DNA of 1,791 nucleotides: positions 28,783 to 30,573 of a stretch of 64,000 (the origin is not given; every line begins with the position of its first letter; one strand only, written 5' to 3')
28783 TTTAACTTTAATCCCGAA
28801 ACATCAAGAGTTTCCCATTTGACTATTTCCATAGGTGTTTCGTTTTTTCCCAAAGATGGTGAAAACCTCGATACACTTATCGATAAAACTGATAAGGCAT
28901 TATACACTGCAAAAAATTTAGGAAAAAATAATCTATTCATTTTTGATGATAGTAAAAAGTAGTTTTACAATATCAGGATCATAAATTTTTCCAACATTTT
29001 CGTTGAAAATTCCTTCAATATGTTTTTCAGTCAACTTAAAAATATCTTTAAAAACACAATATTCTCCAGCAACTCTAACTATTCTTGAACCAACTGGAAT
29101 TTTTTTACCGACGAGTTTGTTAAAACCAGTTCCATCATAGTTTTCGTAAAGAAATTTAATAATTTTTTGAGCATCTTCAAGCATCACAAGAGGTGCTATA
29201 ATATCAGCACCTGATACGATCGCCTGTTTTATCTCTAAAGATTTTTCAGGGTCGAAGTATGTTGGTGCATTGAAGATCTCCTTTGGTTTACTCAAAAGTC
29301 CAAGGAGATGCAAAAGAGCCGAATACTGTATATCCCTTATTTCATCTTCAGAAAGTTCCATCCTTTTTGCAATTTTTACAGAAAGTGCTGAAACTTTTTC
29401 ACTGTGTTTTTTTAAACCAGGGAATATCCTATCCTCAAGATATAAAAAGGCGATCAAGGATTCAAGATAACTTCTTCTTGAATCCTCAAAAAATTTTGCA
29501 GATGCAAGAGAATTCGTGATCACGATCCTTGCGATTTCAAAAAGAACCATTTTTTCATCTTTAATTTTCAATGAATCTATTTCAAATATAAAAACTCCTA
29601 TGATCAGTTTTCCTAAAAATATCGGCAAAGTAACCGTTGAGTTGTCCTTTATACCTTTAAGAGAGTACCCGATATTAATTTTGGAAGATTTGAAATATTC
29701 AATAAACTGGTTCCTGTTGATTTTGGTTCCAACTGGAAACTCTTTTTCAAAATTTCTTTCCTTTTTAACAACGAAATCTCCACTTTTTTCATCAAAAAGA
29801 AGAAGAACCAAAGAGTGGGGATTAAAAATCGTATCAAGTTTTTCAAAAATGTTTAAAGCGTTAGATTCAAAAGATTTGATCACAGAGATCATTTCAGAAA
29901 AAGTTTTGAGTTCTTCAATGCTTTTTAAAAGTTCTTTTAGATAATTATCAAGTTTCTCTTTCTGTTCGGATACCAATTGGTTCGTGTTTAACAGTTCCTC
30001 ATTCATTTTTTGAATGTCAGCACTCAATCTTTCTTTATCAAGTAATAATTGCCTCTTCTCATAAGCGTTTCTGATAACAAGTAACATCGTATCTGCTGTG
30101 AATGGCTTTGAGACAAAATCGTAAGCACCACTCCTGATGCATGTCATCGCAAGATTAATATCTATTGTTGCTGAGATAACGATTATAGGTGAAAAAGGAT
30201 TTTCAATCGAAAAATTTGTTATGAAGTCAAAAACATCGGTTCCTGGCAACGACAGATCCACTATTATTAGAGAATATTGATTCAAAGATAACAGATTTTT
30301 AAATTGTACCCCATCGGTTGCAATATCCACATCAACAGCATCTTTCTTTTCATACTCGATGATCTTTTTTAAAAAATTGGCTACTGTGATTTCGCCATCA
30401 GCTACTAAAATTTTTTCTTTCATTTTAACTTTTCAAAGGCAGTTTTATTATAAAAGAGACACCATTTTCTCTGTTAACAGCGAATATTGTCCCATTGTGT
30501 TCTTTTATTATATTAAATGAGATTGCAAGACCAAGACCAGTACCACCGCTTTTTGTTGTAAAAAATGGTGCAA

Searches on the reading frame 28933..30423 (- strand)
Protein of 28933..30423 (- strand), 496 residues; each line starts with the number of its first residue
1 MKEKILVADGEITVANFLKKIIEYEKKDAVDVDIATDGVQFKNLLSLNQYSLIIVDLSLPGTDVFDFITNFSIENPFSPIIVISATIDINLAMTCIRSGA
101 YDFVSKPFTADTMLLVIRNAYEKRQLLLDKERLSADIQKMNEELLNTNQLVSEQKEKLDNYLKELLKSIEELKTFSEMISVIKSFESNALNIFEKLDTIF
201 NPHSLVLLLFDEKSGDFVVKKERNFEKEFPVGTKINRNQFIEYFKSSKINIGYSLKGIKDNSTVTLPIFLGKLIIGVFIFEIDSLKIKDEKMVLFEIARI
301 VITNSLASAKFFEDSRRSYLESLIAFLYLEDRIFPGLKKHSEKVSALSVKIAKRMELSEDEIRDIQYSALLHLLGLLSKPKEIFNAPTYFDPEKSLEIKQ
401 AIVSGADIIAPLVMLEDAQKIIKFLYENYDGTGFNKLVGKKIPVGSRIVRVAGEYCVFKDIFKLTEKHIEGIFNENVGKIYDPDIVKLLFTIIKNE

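Call 11: search_protein_families(library=pfam, proteins=[window:28933-30423:-], max_evalue=0.001)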
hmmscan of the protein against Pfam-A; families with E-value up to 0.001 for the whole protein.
window:28933-30423:- (496 aa): 2 families
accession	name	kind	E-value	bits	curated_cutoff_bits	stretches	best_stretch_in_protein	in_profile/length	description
PF13487.12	HD_5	-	8.5e-19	68.4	27.2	1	335-457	12-138/170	HD domain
PF00072.30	Response_reg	-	2.4e-17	63.6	30.2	1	5-117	1-110/111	Response regulator receiver domain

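Call 12: search_protein_families(library=ncbifam, proteins=[window:28933-30423:-], max_evalue=0.001)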
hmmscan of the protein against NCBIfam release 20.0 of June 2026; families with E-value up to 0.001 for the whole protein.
window:28933-30423:- (496 aa): 66 families (the best 25 are shown)
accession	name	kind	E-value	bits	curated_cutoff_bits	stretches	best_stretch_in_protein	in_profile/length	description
NF053512.1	nitric_RR_NosR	exception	1.7e-48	165.7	400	2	311-494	166-355/422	response regulator c-di-GMP phosphodiesterase, NosR family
NF051870.1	NAssimRespRegNtrX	equivalog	1.3e-17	63.8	600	1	4-159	3-156/452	nitrogen assimilation response regulator NtrX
NF006900.1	PRK09390.1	equivalog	9.6e-15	54.6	255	1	4-145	6-144/203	response regulator FixJ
NF047793.1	ResRegPgtA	equivalog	3.8e-14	52.3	650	1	4-160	7-158/414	two-component system response regulator PgtA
TIGR01818.1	ntrC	equivalog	9.6e-14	51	558.6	1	5-128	1-121/463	nitrogen regulation protein NR(I)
NF010430.0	PRK13856.1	equivalog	6.1e-12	45.8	344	1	4-157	3-153/241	two-component response regulator VirG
NF041946.1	LuxO_transreg_Vib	equivalog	7.9e-12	44.7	800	1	25-132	16-123/463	quorum-sensing sigma-54 dependent transcriptional regulator LuxO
NF007005.1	PRK09468.1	equivalog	8.7e-12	45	331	1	2-123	3-121/237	osmolarity response regulator transcription factor OmpR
NF045505.1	RR_RssB_Pseudo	equivalog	1.1e-11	44.5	700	1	19-156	19-157/394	two-component system response regulator RssB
NF011896.0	PRK15369.1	equivalog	2.5e-11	43.6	242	1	3-198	4-194/211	two component system response regulator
NF008469.0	PRK11361.1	equivalog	2.5e-11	43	714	1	3-135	5-134/461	acetoacetate metabolism transcriptional regulator AtoC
TIGR01387.1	cztR_silR_copR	subfamily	4.3e-11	42.9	279.2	1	5-158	1-148/218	heavy metal response regulator transcription factor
NF045991.1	RespRegCtrARhodob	equivalog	6.8e-11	42.3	350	1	5-118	3-113/224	response regulator transcription factor CtrA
NF007928.2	PRK10643.1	equivalog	8.6e-11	41.9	330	1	24-137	19-132/216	two-component system response regulator PmrA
NF012023.0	PRK15479.1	equivalog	1.3e-10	41.2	337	1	5-118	3-113/224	transcriptional regulator TctD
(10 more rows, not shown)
